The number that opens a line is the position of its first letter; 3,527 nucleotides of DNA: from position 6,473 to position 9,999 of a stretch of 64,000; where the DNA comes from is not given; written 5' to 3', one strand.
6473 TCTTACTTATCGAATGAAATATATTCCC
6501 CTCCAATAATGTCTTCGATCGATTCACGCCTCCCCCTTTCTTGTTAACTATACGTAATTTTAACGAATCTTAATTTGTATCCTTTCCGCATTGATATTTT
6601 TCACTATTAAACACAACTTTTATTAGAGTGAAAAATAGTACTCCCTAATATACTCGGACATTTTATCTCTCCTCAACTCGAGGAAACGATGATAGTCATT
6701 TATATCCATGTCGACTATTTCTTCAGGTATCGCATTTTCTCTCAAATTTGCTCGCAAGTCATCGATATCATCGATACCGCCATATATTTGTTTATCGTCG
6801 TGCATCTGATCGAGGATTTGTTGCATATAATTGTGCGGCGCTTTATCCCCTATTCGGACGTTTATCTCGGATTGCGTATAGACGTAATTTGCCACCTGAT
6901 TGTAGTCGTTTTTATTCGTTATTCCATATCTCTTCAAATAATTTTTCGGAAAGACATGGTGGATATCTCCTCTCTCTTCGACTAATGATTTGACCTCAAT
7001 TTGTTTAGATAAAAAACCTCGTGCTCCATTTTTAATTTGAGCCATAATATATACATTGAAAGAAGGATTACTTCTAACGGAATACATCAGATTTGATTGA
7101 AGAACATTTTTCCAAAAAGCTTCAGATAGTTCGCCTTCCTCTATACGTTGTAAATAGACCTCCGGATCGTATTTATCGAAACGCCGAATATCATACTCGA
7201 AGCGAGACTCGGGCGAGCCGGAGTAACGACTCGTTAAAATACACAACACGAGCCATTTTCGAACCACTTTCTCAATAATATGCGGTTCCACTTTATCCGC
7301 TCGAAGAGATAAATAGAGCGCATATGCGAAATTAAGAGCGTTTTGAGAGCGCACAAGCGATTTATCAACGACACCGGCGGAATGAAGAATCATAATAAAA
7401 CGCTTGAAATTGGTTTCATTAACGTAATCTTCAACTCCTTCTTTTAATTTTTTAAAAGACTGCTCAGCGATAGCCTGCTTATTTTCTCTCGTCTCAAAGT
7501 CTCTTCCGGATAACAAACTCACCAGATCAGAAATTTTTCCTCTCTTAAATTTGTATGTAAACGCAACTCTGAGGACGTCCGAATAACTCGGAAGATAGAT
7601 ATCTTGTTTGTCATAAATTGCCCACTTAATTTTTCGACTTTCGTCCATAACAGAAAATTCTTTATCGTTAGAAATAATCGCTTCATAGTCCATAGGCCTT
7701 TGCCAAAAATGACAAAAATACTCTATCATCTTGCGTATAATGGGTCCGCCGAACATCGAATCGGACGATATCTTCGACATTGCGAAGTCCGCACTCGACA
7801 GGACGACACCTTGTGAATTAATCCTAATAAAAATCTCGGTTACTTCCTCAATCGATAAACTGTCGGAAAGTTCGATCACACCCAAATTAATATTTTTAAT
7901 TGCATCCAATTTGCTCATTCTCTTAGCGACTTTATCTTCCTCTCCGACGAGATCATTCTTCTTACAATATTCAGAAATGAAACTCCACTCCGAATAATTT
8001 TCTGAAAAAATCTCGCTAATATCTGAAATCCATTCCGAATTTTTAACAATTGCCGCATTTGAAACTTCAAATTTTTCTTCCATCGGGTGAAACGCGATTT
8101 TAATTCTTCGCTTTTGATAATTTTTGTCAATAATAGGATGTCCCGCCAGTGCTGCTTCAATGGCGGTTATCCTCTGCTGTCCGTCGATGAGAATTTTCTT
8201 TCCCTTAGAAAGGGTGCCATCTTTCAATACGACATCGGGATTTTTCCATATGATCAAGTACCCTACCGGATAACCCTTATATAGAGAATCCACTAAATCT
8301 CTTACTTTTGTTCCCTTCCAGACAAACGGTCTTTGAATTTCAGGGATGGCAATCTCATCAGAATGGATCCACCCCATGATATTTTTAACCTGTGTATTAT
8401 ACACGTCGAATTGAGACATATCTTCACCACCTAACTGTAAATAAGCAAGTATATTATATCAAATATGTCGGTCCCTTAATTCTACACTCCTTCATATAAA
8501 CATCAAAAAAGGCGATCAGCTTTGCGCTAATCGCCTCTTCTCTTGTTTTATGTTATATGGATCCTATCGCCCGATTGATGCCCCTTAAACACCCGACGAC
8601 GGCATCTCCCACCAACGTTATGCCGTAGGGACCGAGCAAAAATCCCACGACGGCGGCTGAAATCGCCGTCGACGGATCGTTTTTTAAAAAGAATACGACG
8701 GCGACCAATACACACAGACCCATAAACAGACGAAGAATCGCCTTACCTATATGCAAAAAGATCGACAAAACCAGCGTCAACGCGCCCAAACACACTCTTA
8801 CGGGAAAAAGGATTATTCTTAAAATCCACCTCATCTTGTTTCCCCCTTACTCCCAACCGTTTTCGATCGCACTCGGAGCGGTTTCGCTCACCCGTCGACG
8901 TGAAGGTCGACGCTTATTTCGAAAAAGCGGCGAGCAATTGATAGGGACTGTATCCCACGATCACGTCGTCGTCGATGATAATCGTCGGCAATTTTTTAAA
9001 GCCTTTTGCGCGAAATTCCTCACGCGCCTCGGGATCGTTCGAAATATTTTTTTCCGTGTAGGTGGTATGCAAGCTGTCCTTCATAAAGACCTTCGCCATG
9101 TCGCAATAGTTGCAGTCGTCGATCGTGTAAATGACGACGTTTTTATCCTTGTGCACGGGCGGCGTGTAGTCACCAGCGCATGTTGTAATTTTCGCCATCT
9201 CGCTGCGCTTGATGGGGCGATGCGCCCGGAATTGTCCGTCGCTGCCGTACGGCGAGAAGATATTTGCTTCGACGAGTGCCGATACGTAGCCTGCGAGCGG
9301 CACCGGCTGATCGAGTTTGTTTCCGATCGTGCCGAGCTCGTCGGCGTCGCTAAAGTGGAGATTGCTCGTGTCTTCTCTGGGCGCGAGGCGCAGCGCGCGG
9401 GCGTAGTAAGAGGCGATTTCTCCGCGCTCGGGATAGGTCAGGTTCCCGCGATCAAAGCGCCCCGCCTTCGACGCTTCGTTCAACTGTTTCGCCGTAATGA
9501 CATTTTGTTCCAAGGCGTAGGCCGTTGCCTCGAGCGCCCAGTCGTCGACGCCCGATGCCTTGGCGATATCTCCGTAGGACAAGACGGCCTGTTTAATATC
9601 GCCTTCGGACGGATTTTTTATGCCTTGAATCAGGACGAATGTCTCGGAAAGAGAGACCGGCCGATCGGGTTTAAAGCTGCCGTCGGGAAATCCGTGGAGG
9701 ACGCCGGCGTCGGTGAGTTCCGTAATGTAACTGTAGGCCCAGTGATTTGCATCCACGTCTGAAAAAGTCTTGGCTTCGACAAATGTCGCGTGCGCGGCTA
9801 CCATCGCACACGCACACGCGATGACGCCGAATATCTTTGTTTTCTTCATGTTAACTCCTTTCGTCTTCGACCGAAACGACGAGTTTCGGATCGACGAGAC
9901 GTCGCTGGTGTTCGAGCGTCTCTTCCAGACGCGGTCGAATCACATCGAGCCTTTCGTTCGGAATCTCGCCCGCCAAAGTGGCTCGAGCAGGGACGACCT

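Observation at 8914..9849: Secreted SLH-anchored NrdH/glutaredoxin fusion: a possible cell-surface thiol redox enzyme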

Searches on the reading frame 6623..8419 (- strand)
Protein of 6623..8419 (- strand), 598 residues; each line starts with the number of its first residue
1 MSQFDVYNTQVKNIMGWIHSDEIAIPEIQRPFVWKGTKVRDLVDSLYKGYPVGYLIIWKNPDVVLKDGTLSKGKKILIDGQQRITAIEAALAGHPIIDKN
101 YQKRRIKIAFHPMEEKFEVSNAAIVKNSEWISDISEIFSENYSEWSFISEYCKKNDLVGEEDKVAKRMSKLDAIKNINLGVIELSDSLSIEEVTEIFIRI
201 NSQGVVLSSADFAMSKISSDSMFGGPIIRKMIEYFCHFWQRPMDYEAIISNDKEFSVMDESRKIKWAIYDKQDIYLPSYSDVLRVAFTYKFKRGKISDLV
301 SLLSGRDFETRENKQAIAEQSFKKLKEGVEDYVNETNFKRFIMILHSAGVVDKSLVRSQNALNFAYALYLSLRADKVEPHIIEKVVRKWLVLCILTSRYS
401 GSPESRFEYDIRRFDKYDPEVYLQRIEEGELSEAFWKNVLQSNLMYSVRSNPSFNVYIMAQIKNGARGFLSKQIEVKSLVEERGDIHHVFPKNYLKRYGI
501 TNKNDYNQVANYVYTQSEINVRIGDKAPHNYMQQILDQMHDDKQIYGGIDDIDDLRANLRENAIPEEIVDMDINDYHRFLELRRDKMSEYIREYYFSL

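Call 3: search_protein_families(library=pfam, proteins=[window:6623-8419:-], max_evalue=0.1)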
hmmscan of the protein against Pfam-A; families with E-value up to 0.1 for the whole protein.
window:6623-8419:- (598 aa): 2 families
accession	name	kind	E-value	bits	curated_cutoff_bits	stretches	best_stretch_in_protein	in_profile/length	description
PF03235.19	GmrSD_N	-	6.6e-32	111.7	33.2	1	21-216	11-197/199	GmrSD restriction endonuclease, N-terminal domain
PF15568.11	Imm39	-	0.0059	17.3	25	1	142-199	48-105/131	Immunity protein 39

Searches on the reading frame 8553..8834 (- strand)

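Call 3: search_protein_families(library=pfam, proteins=[window:8553-8834:-], max_evalue=0.1)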
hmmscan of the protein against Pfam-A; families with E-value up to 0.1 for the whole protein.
window:8553-8834:- (93 aa): 2 families
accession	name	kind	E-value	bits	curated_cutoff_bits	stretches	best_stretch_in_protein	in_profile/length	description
PF18956.5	DUF5699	-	5.2e-13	49.4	29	1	32-90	2-60/61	Family of unknown function (DUF5699)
PF11127.14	YgaP-like_TM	-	0.042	14.4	25.3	1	33-81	11-50/66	Inner membrane protein YgaP-like, transmembrane domain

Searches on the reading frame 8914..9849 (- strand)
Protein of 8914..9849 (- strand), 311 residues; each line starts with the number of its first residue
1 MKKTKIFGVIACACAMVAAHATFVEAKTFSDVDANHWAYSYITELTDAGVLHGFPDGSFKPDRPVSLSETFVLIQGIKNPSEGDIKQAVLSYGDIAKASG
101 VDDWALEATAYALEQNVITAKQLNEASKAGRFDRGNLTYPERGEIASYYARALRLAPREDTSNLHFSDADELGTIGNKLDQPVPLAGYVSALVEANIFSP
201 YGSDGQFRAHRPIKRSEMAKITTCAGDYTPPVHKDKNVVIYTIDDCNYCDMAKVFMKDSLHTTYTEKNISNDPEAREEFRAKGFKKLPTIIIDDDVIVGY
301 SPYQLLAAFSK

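Call 3: search_protein_families(library=pfam, proteins=[window:8914-9849:-], max_evalue=0.1)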
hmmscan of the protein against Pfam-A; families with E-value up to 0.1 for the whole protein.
window:8914-9849:- (311 aa): 2 families
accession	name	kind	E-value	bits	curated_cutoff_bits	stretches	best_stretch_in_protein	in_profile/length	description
PF00395.25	SLH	-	1.8e-19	69.9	20.8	2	28-69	1-42/44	S-layer homology domain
PF00462.30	Glutaredoxin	-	4.1e-11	43.4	22.9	1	238-297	1-60/60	Glutaredoxin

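Call 4: search_protein_families(library=ncbifam, proteins=[window:8914-9849:-], max_evalue=0.1)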
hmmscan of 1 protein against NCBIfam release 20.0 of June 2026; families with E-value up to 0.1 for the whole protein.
window:8914-9849:- (311 aa): 16 families
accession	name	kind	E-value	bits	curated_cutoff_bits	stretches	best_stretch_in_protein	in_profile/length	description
TIGR02194.1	GlrX_NrdH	subfamily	1.5e-12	47.5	85.75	1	238-305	1-68/72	glutaredoxin-like protein NrdH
TIGR02196.1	GlrX_YruB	hypoth_equivalog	1e-11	45.2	88.55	1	238-305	2-69/74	glutaredoxin-like protein, YruB-family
NF041212.1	Uxx_star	subfamily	8.6e-11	41.9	66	1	238-300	1-64/70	Uxx-star family glutaredoxin-like (seleno)protein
TIGR02181.1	GRX_bact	equivalog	2.9e-10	40.2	90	1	238-301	1-65/80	glutaredoxin 3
NF007657.0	PRK10329.1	equivalog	2e-08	34.1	131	1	238-302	3-66/81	glutaredoxin-like protein NrdH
NF045501.1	HUGP_GUXX-star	exception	6.2e-08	32.4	325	1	233-300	162-230/236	HUGP/GUXX-star fusion selenoprotein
NF041211.1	gluta_UXX_star_2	equivalog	1.4e-07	31.3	100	1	238-301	1-65/71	UXX-star (seleno)protein family 2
NF007923.0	PRK10638.1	equivalog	2.8e-06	27.3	129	1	237-300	3-66/83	glutaredoxin 3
TIGR02200.1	GlrX_actino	hypoth_equivalog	2.7e-05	24.5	89.5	1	238-296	2-62/77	mycoredoxin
NF041114.2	gluta_UXX_star_1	equivalog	5.5e-05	23.3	72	1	238-300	1-64/70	UXX-star selenoprotein family 1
NF033190.2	inl_like_NEAT_1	exception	0.00061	18.2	1275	0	26-65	700-739/754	NEAT domain-containing leucine-rich repeat protein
NF009885.0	PRK13344.1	equivalog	0.0029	17.5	152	1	238-279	2-42/132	transcriptional regulator Spx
NF009210.0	PRK12559.1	equivalog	0.025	14.6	159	1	238-275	2-38/131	transcriptional regulator SpxA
NF047338.1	gluta_UXX_star_3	exception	0.045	13.8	97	1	238-277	1-39/70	UXX-star (seleno)protein family 3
NF008401.0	PRK11200.1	equivalog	0.067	13.4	84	0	237-304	2-76/87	GrxA family glutaredoxin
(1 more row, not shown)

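Call 5: find_homologous_proteins(query=window:8914-9849:-)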
Query window:8914-9849:- (311 aa): 21 proteins with E <= 0.001 among 1797 candidates.
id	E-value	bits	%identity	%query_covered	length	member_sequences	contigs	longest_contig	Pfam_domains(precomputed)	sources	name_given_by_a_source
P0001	8.2e-208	707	100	100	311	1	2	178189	PF00462.31,PF00395.26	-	-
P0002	7.4e-115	401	57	100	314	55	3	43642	PF00462.31,PF00395.26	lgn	-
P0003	3.1e-112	393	57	99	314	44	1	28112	PF00462.31,PF00395.26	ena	-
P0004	1.4e-99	351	52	99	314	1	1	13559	PF00462.31,PF00395.26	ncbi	-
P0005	1.8e-98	348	52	99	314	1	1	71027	PF00462.31,PF00395.26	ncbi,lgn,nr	ncbi:MAG: S-layer homology domain-containing protein [Peptoniphilus sp.]|nr:S-layer homology domain-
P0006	2.2e-98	347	51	99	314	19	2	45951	PF00462.31,PF00395.26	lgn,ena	-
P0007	9.9e-97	342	50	99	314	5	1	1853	PF00462.31,PF00395.26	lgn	-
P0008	2.8e-96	340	52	91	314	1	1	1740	PF00462.31,PF00395.26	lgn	-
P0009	6.9e-92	326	50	99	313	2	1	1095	PF00462.31,PF00395.26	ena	-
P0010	7.8e-41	158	59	43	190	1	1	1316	PF00395.26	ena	-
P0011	1.5e-19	89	35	25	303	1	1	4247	PF00395.26,PF00041.28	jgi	jgi:hypothetical protein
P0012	2.7e-19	88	46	16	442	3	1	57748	PF00395.26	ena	-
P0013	2.9e-16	78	42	16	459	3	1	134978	PF00395.26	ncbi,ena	ncbi:MAG TPA: S-layer homology domain-containing protein [Chloroflexia bacterium]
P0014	5.3e-12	64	51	16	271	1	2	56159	PF00395.26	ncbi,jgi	jgi:hypothetical protein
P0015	1.1e-10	59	37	34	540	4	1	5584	PF00395.26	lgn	-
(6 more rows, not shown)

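Call 6: search_solved_structures(query=window:8914-9849:-, max_evalue=0.01, show_alignments=3)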
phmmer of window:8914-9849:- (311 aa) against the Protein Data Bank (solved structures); distinct sequences matched with E-value up to 0.01: 21.
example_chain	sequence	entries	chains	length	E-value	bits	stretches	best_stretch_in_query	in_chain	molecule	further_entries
7c10_A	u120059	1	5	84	1.1e-10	44.6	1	236-301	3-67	Glutaredoxin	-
7c12_A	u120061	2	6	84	2.6e-09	40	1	236-301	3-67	Glutaredoxin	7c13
8bys_A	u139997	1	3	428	7.4e-08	35.3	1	5-74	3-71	S-layer homology domain-containing protein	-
8bz2_A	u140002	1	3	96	3.2e-07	33.2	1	26-84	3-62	S-layer homology domain-containing protein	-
8bym_A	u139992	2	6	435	1.2e-06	31.3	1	23-74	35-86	S-layer homology domain-containing protein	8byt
1h75_A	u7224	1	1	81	9.1e-06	28.4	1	238-303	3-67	GLUTAREDOXIN-LIKE PROTEIN NRDH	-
6bt4_A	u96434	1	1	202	2.2e-05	27.1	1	26-87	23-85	S-layer protein sap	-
7zgx_A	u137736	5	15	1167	2.4e-05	27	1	12-111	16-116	S-layer protein SlpA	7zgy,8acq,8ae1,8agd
3pyw_A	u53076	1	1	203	2.9e-05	26.7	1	26-87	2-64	S-layer protein sap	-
9g93_A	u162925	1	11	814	4.7e-05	26.1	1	8-86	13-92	S-layer protein sap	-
3zij_A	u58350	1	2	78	0.00018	24.1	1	236-303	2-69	THIOREDOXIN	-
1fov_A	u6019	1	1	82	0.00044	22.9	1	237-305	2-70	GLUTAREDOXIN 3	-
4tr0_A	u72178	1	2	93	0.00057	22.5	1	236-300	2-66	Glutaredoxin 3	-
4mja_A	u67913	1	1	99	0.00067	22.3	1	237-305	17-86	Probable glutaredoxin ssr2061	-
3zit_A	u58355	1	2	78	0.00088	21.9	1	236-303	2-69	THIOREDOXIN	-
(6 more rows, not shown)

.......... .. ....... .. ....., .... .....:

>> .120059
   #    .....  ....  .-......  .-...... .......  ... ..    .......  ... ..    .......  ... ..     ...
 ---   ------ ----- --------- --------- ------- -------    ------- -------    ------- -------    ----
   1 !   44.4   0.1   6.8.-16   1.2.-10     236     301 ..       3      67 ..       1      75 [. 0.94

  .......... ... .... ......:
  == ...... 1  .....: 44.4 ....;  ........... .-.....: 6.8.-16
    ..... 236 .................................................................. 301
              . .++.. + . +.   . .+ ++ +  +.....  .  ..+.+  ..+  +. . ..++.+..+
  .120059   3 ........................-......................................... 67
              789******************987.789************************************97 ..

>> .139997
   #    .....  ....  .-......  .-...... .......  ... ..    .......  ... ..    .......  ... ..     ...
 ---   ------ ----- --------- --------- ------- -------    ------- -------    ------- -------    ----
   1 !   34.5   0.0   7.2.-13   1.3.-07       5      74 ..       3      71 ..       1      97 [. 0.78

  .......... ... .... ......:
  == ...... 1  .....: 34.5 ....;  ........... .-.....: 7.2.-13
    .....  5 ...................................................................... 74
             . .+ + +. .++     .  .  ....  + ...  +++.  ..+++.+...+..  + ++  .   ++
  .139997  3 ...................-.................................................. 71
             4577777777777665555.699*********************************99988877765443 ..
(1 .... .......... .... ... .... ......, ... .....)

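Call 11: find_related_loci(query=A1, collection=genome_contigs, flank=6000)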
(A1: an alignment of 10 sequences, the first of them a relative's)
Query A1 (311 aa) in genome_contigs; peptide patterns used: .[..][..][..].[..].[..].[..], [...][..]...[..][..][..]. (x = any residue, [..] = any of these).
76 stretches matched a pattern; 36 encode a relative of the query (tblastn E <= 1e-3); 36 distinct loci.
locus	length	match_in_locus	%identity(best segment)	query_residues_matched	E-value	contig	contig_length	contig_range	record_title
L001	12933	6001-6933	57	1-311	6e-117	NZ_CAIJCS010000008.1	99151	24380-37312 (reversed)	Aedoeadaptatus nemausensis strain 1804121828, whole genome shotgun sequence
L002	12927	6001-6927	57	1-309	9e-116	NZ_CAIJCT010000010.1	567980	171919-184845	Aedoeadaptatus coxii isolate CCUG59622, whole genome shotgun sequence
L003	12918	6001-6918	57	7-311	2e-112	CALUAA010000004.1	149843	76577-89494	MAG: uncultured Peptoniphilus sp. isolate Se5XiHI9lZ_bin.12.MAG genome assembly, contig: NODE_41_length_149843_cov_7.686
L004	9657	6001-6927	52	1-309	1e-107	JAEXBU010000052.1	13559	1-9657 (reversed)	MAG: Bacillota bacterium isolate OH_SFB_84 k127_784538, whole genome shotgun sequence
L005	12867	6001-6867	53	21-309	6e-106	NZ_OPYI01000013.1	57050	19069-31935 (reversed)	Aedoeadaptatus coli strain Marseille-P3761, whole genome shotgun sequence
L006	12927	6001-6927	50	1-309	4e-103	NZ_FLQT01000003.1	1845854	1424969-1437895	Aedoeadaptatus pacaensis strain Kh-D5, whole genome shotgun sequence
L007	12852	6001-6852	51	26-309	2e-97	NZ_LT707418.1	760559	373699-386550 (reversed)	Aedoeadaptatus urinae strain Marseille-P3195T, whole genome shotgun sequence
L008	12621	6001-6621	39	21-236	2e-45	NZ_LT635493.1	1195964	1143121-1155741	Urinicoccus massiliensis strain FC2, whole genome shotgun sequence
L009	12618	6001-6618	39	22-236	1e-44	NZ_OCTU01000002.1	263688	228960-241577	Urinicoccus timonensis strain Marseille-P3926, whole genome shotgun sequence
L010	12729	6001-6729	28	5-243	1e-29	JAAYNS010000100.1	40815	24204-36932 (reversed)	MAG: Tissierellia bacterium isolate AS21ysBPME_233 85413_AS21, whole genome shotgun sequence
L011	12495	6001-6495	57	16-219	1e-11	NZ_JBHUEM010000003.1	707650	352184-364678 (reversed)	Bacillus salitolerans strain CGMCC 1.12810 velvet_auto_105_3, whole genome shotgun sequence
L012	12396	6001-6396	50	5-81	2e-11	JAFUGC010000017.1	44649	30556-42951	MAG: Clostridia bacterium isolate RGIG4463 Roe_deer_Omasum-5__c29156, whole genome shotgun sequence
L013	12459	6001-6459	30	26-207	3e-11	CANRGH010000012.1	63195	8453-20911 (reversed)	MAG: uncultured Monoglobus sp. isolate Lapin-022__bin45 genome assembly, contig: Lapin-022__NODE_436_length_63195_cov_8.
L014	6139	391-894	28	24-221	5e-11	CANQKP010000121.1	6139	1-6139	MAG: uncultured Monoglobus sp. isolate Lapin-027__bin14 genome assembly, contig: Lapin-027__NODE_14109_length_6139_cov_4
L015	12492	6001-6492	48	3-128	3e-10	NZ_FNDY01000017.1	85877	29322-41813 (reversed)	Paenibacillus naphthalenovorans strain PR-N1, whole genome shotgun sequence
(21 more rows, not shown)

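Call 19: search_protein_representatives(protein=window:8914-9849:-)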
Query: 311 residues. Proteins with E-value up to 0.001 (for the whole library): 37487; up to 1e-10: 4585; up to 1e-30: 48. The best 150 are listed.
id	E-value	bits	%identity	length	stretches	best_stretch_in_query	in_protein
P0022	6.1e-89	314.7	47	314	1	9-309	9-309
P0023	4.2e-45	170.7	43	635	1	11-232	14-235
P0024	2.1e-44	168.4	38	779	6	20-76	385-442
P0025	2.1e-42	161.9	44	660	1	2-230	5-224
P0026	5.8e-42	160.4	40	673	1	2-236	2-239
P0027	1.3e-41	159.3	42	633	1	16-236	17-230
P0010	2.5e-41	158.4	57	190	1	1-136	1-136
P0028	2.9e-41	158.1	43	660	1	5-232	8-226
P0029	1.2e-40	156.1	40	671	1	5-230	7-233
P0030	1.6e-40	155.7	36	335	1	17-265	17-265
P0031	3.1e-40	154.7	38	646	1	10-259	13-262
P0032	4.7e-40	154.2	38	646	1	6-263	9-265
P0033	3.2e-39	151.4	42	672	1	13-229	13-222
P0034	3.5e-39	151.3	41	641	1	13-236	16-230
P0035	4.5e-38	147.7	44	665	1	21-230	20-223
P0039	1.1e-36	143.1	44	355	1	13-225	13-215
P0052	7.8e-35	137.0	35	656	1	6-299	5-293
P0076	7.6e-30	120.6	34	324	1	8-283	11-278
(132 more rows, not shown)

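Call 21: find_homologous_proteins(query=window:8914-9849:-, region=226-311, max_evalue=0.001)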
Query window:8914-9849:-, residues 226-311 (86 aa): 3 proteins with E <= 0.001 among 20 candidates.
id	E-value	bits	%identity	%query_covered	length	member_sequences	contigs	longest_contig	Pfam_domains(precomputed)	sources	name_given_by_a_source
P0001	4.7e-51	188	100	100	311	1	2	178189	PF00462.31,PF00395.26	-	-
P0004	1.6e-25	107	60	98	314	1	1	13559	PF00462.31,PF00395.26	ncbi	-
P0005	9.1e-25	104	58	98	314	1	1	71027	PF00462.31,PF00395.26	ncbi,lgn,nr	ncbi:MAG: S-layer homology domain-containing protein [Peptoniphilus sp.]|nr:S-layer homology domain-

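Call 32: search_protein_families(library=pfam, proteins=[P0022, P0023, P0025, P0026, P0030, P0039, P0052, P0076], max_evalue=0.001)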
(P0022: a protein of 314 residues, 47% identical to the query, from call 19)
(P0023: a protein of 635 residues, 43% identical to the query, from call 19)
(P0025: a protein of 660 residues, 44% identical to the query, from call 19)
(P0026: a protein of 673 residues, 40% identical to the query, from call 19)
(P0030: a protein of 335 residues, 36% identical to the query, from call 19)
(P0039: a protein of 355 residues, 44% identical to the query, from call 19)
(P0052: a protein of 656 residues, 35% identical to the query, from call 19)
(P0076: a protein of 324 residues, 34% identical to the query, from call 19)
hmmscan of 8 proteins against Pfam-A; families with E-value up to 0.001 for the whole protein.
P0022 (314 aa): 3 families
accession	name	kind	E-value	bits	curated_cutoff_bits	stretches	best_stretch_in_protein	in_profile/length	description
PF00395.25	SLH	-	7e-23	80.8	20.8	2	28-66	1-39/44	S-layer homology domain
PF00462.30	Glutaredoxin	-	3.8e-13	49.9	22.9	1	238-297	1-60/60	Glutaredoxin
PF05768.20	Glrx-like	-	7.5e-05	23.4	26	1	238-294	2-57/77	Glutaredoxin-like domain (DUF836)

P0023 (635 aa): 2 families
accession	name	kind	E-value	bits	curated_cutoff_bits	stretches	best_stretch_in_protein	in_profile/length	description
PF00395.25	SLH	-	2.8e-20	72.4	20.8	2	31-67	2-38/44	S-layer homology domain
PF18914.6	DUF5666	-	4.3e-06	27.4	27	1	270-312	21-60/60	Domain of unknown function (DUF5666)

P0025 (660 aa): 1 family
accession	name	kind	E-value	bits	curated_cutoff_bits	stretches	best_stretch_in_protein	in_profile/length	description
PF00395.25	SLH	-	3e-16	59.6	20.8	1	29-72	2-42/44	S-layer homology domain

P0026 (673 aa): 1 family
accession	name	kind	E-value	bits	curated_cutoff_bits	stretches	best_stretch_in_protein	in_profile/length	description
PF00395.25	SLH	-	4.2e-20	71.9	20.8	1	29-70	1-42/44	S-layer homology domain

P0030 (335 aa): 1 family
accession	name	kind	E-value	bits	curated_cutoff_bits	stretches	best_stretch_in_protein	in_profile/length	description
PF00395.25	SLH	-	5.5e-21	74.7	20.8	2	28-69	1-42/44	S-layer homology domain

P0039 (355 aa): 1 family
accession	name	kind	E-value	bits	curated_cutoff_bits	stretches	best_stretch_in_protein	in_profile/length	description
PF00395.25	SLH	-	9.8e-18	64.3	20.8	2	27-68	2-40/44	S-layer homology domain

P0052 (656 aa): 2 families
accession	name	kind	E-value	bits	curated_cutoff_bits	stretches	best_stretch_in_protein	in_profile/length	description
PF00395.25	SLH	-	2.2e-12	47.2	20.8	1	28-65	2-39/44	S-layer homology domain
PF16560.10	SAPI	-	0.00048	20.2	25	1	423-493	118-191/213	Putative mobile pathogenicity island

P0076 (324 aa): 1 family
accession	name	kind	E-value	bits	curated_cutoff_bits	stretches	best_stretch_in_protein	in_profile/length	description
PF00395.25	SLH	-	1.7e-09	37.9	20.8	1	30-70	2-39/44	S-layer homology domain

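Call 41: predict_structure(alignment_id=A3)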
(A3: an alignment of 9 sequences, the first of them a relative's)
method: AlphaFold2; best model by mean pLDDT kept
length: 311 residues; sequences in the alignment: 9
mean_pLDDT: 57.3   pTM: 0.40
mean pLDDT of the five models: 57.3, 51.5, 51.2, 51.2, 47.6
residues with pLDDT >= 90: 32; 70-90: 46; 50-70: 121; < 50: 112
segments of 3 or more residues with pLDDT < 50: 1-83, 135-140, 175-182, 203-205, 226-233
pLDDT, mean of each block of 10 residues (from residue 1): 33 29 25 39 43 34 32 39 54 70 57 56 59 46 57 64 56 43 61 71 52 53 45 67 91 78 88 92 91 86 67 50
secondary structure, 60 per line:
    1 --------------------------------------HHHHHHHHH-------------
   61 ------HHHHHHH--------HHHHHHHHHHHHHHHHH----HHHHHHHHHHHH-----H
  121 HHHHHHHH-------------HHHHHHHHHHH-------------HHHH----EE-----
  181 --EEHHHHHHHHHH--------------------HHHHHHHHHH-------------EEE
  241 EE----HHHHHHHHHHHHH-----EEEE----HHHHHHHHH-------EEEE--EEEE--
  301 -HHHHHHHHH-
elements in order: H39-47 H67-73 H82-98 H103-114 H120-128 H142-152 H166-169 H185-194 H215-224 E238-242 H247-259 E265-268 H273-281 E289-292 E295-298 H302-310

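Call 54: fold_search(model_id=the predicted structure, library=pdb)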
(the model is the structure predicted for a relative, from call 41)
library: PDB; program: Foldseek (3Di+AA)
matches with E <= 10: 796; with E <= 0.001: 2
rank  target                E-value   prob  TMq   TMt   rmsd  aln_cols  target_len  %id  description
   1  7c10_A                1.6e-04  1.00  0.23  0.88   1.2        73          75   36  Dithiol cGrx1 (released 2020-11-18)
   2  7c10_B                9.5e-04  1.00  0.22  0.89   1.2        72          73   35  Dithiol cGrx1 (released 2020-11-18)
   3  7c12_A                1.5e-03  1.00  0.22  0.92   1.0        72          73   33  beta1 domain-swapped structure of monothiol cGrx1(C16S) (released 2020-11-18)
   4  2j23_A                3.5e-03  1.00  0.20  0.47   3.6        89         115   21  Cross-reactivity and crystal structure of Malassezia sympodialis Thioredoxin (Mala s 13), a member of a new pan-allerg (released 2006-11-22)
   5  2oe3_B                3.6e-03  1.00  0.20  0.53   3.3        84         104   17  Crystal Structure of Mitochondrial Thioredoxin 3 from Saccharomyces cerevisiae (oxidized form) (released 2008-01-08)
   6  1h75                  5.3e-03  1.00  0.21  0.81   1.5        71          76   32  Structural basis for the thioredoxin-like activity profile of the glutaredoxin-like protein NrdH-redoxin from Escherichi (released 2001-08-09)
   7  3zij_A                5.9e-03  1.00  0.22  0.85   1.2        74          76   27  Crystal structure of the thioredoxin-like protein BC3987 (released 2013-01-23)
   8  4mjc                  5.9e-03  1.00  0.21  0.59   4.1        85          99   32  Synechocystis sp. PCC 6803 glutaredoxin A - P84R (released 2014-04-30)
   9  4mje                  6.2e-03  1.00  0.20  0.55   3.7        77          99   34  Synechocystis sp. PCC 6803 glutaredoxin A-R27L (released 2013-12-04)
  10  2fa4_A                6.6e-03  1.00  0.21  0.55   3.6        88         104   16  Crystal Structure of Oxidized Form from Saccharomyces cerevisiae (released 2006-12-06)
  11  3zit_A                6.9e-03  1.00  0.22  0.87   1.4        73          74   26  Crystal structure of the thioredoxin-like protein BC3987 mutant T8A (released 2013-01-23)
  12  3zij_B                7.3e-03  1.00  0.22  0.88   1.4        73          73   27  Crystal structure of the thioredoxin-like protein BC3987 (released 2013-01-23)
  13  4fiw                  7.3e-03  1.00  0.21  0.80   1.3        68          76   29  X-ray crystal structure of Corynebacterium glutamicum Nrdh-redoxin at 1.5A (released 2013-02-06)
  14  4hs1                  7.3e-03  1.00  0.22  0.77   1.5        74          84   27  High-resolution crystal structure of Glutaredoxin like protein NrdH from Mycobacterium tuberculosis. (released 2013-06-26)
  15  3pin_A                7.3e-03  1.00  0.21  0.56   2.9        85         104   14  Crystal structure of Mxr1 from Saccharomyces cerevisiae in complex with Trx2 (released 2011-02-23)
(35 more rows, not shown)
